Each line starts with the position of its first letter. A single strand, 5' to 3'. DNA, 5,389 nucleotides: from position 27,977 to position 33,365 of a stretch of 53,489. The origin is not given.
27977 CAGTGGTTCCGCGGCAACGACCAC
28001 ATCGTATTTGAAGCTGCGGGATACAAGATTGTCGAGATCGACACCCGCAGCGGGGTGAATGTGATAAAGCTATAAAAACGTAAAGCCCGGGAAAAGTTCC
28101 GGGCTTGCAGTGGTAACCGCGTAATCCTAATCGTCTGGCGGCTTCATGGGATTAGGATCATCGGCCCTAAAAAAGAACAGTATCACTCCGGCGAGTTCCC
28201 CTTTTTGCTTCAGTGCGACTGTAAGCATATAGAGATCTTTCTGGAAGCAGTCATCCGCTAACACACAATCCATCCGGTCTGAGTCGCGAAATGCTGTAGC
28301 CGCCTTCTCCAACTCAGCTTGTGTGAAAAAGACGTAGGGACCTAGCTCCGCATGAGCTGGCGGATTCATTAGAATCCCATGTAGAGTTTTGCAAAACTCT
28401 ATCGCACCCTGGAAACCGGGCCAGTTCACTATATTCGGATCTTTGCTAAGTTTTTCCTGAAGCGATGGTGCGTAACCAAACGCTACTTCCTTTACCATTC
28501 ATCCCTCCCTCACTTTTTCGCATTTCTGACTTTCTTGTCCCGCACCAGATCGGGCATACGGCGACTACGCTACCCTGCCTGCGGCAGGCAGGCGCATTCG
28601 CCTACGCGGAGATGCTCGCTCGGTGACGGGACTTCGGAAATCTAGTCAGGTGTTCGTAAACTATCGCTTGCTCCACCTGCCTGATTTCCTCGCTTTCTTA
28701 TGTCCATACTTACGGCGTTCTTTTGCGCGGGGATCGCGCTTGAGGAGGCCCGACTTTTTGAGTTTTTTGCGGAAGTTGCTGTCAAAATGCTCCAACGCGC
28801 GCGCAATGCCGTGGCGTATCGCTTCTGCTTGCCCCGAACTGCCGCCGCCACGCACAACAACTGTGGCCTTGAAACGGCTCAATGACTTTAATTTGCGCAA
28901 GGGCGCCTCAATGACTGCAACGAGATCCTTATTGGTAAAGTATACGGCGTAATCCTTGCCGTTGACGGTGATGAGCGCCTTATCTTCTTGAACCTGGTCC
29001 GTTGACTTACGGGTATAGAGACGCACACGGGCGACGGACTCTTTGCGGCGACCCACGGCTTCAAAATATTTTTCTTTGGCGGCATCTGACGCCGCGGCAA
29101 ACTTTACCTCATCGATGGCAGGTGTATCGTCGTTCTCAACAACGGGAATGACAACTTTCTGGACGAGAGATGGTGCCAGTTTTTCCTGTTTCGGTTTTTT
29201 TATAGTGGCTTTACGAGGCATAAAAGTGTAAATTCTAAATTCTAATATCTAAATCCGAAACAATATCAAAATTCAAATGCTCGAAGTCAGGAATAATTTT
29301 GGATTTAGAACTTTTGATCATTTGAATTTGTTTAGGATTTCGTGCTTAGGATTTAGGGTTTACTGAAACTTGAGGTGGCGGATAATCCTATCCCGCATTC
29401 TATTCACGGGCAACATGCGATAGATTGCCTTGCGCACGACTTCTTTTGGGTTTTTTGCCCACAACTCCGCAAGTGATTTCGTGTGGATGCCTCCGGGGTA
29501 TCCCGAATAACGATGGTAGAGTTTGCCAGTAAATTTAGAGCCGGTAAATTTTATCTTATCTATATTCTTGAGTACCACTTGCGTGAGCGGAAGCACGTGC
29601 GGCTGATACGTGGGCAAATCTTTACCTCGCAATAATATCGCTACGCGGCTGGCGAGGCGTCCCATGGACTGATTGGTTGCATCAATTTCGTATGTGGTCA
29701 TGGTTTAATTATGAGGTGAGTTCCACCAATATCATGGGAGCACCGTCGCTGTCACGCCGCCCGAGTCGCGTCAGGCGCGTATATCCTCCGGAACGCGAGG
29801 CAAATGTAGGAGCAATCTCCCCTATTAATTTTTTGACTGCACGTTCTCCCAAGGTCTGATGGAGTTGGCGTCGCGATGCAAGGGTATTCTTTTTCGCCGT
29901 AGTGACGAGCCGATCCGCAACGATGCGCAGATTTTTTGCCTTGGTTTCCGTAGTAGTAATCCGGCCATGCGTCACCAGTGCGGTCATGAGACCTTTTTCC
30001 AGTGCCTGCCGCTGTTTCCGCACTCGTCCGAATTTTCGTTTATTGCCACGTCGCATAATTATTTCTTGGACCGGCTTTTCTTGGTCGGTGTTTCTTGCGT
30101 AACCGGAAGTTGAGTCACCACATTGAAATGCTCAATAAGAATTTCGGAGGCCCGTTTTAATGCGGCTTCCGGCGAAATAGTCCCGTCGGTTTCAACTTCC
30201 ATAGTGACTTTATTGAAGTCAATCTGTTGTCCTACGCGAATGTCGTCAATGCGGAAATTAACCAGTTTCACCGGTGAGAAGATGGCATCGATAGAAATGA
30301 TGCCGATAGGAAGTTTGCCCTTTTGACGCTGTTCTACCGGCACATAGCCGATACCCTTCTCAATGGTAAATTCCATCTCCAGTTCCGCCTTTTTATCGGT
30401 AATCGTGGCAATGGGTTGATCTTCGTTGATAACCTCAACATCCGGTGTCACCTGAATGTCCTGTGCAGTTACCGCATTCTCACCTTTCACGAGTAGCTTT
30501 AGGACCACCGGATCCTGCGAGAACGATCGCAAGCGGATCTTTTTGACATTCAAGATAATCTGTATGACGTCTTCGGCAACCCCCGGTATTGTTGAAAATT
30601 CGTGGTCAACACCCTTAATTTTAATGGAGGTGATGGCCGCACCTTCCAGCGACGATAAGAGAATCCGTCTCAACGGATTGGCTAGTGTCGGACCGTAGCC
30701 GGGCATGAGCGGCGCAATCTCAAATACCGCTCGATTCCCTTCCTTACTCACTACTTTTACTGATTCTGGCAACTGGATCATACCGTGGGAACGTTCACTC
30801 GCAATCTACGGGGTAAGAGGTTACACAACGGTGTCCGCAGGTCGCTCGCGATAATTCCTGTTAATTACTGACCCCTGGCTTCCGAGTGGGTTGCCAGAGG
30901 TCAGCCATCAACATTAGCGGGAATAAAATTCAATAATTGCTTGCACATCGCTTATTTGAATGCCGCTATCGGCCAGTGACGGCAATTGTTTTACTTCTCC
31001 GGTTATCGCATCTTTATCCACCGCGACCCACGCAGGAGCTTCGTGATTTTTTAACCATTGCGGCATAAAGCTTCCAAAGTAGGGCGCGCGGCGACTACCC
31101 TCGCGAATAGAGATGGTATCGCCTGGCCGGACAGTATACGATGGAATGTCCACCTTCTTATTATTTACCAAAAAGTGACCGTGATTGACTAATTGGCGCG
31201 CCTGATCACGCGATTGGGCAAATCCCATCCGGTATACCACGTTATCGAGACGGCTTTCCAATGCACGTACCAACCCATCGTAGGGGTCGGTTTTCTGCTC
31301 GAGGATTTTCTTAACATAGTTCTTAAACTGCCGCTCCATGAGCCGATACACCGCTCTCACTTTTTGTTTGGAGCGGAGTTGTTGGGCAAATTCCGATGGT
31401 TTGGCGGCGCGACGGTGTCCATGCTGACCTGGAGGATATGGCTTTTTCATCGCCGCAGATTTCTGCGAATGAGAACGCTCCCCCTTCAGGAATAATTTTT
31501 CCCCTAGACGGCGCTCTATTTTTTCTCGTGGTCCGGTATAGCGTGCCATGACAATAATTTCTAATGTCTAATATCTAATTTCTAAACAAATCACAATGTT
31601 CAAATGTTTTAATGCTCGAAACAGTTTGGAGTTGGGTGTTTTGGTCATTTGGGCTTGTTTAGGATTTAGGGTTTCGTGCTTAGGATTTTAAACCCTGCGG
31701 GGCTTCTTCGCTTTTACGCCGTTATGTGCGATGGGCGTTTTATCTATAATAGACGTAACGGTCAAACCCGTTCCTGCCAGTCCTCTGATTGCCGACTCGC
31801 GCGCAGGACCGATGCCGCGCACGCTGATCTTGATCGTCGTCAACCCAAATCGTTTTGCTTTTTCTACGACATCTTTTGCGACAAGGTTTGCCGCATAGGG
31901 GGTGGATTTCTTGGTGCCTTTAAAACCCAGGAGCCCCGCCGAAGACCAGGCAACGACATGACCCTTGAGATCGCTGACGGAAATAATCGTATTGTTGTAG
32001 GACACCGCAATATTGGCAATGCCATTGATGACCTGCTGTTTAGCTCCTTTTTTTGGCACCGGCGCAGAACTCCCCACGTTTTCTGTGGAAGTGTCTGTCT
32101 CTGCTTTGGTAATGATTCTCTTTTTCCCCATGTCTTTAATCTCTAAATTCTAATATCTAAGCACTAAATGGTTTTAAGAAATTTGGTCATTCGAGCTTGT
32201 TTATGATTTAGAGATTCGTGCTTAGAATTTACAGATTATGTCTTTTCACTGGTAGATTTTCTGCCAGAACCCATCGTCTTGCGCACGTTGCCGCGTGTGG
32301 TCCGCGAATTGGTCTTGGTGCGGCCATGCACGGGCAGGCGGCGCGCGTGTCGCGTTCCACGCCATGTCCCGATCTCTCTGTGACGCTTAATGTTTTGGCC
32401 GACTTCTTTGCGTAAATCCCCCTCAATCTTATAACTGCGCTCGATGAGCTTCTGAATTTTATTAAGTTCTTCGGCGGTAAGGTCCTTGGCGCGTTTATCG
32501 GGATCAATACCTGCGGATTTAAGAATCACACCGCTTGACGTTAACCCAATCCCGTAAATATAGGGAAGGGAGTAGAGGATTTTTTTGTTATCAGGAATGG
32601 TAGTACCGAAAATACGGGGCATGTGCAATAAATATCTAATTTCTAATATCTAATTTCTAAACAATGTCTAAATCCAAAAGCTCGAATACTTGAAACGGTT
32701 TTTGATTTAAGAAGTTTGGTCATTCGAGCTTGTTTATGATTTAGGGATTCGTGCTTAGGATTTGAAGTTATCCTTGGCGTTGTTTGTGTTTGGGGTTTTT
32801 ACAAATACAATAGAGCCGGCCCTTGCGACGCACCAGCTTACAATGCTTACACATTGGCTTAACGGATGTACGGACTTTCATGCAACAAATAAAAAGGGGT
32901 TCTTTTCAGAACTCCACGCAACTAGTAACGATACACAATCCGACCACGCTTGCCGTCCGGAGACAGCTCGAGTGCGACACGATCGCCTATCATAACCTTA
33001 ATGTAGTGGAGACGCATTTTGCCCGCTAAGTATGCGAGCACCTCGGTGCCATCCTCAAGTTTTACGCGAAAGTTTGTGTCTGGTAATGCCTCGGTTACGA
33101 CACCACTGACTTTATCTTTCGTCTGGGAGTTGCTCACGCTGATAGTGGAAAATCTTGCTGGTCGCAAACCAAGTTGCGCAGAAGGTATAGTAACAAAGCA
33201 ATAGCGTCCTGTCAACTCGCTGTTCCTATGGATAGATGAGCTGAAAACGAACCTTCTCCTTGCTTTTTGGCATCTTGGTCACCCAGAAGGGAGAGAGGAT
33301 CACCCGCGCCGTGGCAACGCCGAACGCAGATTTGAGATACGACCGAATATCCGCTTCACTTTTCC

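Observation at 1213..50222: Two translation-initiation regimes: about a dozen dispersed, GC-richer, SD-led small-ORF cassettes in a genome whose core genes lack SD sites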

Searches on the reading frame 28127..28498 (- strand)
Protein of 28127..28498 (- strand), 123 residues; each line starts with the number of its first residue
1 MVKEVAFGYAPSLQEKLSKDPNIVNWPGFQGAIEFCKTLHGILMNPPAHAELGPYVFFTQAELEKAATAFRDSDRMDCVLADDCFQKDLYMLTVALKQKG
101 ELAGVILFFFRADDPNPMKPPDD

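Call 45: search_protein_families(library=pfam, max_evalue=0.05, proteins=[window:28127-28498:-])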
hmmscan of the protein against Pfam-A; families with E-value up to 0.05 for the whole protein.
window:28127-28498:- (123 aa): 0 families

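Call 46: search_protein_families(library=phrogs, max_evalue=0.05, proteins=[window:28127-28498:-])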
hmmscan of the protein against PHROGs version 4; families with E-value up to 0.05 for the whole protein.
window:28127-28498:- (123 aa): 0 families

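Call 72: search_protein_representatives(protein=window:28127-28498:-)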
Query: 123 residues. Proteins with E-value up to 0.001 (for the whole library): 5; up to 1e-10: 2; up to 1e-30: 1. The best 5 are listed.
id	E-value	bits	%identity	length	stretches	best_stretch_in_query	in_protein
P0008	1.8e-79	280.0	100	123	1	1-123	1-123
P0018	3.9e-16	75.4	35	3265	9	27-80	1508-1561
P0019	2.3e-07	47.1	32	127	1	5-122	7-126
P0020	9.0e-06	41.9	26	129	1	9-122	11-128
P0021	2.6e-05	40.5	37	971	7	22-49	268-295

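Call 76: find_encoding_contigs(protein=P0019, flank=6000, max_places=3)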
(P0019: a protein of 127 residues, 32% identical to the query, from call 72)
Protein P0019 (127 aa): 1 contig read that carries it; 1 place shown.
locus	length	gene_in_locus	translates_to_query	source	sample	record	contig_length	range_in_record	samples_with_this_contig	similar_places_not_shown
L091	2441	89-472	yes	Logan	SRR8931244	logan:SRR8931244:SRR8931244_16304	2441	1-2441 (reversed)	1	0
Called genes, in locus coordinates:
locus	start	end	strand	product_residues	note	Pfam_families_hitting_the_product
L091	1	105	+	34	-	?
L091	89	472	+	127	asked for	-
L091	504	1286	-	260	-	-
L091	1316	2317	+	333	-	PF00022:Actin (faint), PF06723:MreB_Mbl, PF00012:HSP70, PF14450:FtsA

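Call 77: find_encoding_contigs(protein=P0020, flank=6000, max_places=3)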
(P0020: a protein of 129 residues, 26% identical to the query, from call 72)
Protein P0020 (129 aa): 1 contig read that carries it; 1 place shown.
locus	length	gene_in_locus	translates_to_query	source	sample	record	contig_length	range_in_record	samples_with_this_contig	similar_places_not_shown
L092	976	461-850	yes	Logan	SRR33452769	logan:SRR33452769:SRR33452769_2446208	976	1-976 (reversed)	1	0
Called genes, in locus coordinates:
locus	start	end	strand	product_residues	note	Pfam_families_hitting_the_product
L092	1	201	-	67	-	?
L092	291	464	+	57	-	-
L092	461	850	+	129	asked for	-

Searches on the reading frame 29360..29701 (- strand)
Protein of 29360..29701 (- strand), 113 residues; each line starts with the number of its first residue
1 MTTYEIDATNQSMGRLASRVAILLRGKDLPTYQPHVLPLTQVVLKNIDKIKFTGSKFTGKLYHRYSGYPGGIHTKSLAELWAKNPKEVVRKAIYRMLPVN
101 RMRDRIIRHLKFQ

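Call 10: search_protein_families(library=pfam, proteins=[window:29360-29701:-])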
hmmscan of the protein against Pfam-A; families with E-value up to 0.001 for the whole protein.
window:29360-29701:- (113 aa): 1 family
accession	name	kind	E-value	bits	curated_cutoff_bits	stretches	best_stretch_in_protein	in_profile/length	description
PF00572.24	Ribosomal_L13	-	3e-32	111.6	23.8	1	3-111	3-111/119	Ribosomal protein L13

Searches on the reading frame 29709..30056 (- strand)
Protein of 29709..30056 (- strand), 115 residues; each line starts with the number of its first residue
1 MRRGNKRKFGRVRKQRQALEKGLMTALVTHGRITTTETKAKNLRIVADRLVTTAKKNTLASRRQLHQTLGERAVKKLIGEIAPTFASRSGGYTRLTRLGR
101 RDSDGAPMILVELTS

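Call 10: search_protein_families(library=pfam, proteins=[window:29709-30056:-])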
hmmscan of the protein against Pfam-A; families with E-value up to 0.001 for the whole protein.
window:29709-30056:- (115 aa): 1 family
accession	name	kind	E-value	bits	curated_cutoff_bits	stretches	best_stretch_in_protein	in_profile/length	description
PF01196.24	Ribosomal_L17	-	4.8e-31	108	27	1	21-113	3-96/97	Ribosomal protein L17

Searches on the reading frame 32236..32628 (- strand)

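Call 10: search_protein_families(library=pfam, proteins=[window:32236-32628:-])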
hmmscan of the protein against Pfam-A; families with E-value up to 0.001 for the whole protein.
window:32236-32628:- (130 aa): 1 family
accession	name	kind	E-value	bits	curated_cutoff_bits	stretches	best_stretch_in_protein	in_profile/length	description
PF00416.27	Ribosomal_S13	-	3.7e-25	89.2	31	1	5-110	1-128/128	Ribosomal protein S13/S18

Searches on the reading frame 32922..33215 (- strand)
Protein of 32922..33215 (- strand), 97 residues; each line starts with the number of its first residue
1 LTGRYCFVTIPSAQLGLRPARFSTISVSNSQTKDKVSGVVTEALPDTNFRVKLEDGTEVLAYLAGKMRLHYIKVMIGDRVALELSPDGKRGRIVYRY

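Call 10: search_protein_families(library=pfam, proteins=[window:32922-33215:-])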
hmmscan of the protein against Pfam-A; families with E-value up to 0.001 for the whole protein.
window:32922-33215:- (97 aa): 1 family
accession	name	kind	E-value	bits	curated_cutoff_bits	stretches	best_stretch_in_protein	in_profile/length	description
PF01176.25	eIF-1a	-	5.7e-19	68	30.2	1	35-96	2-64/64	Translation initiation factor 1A / IF-1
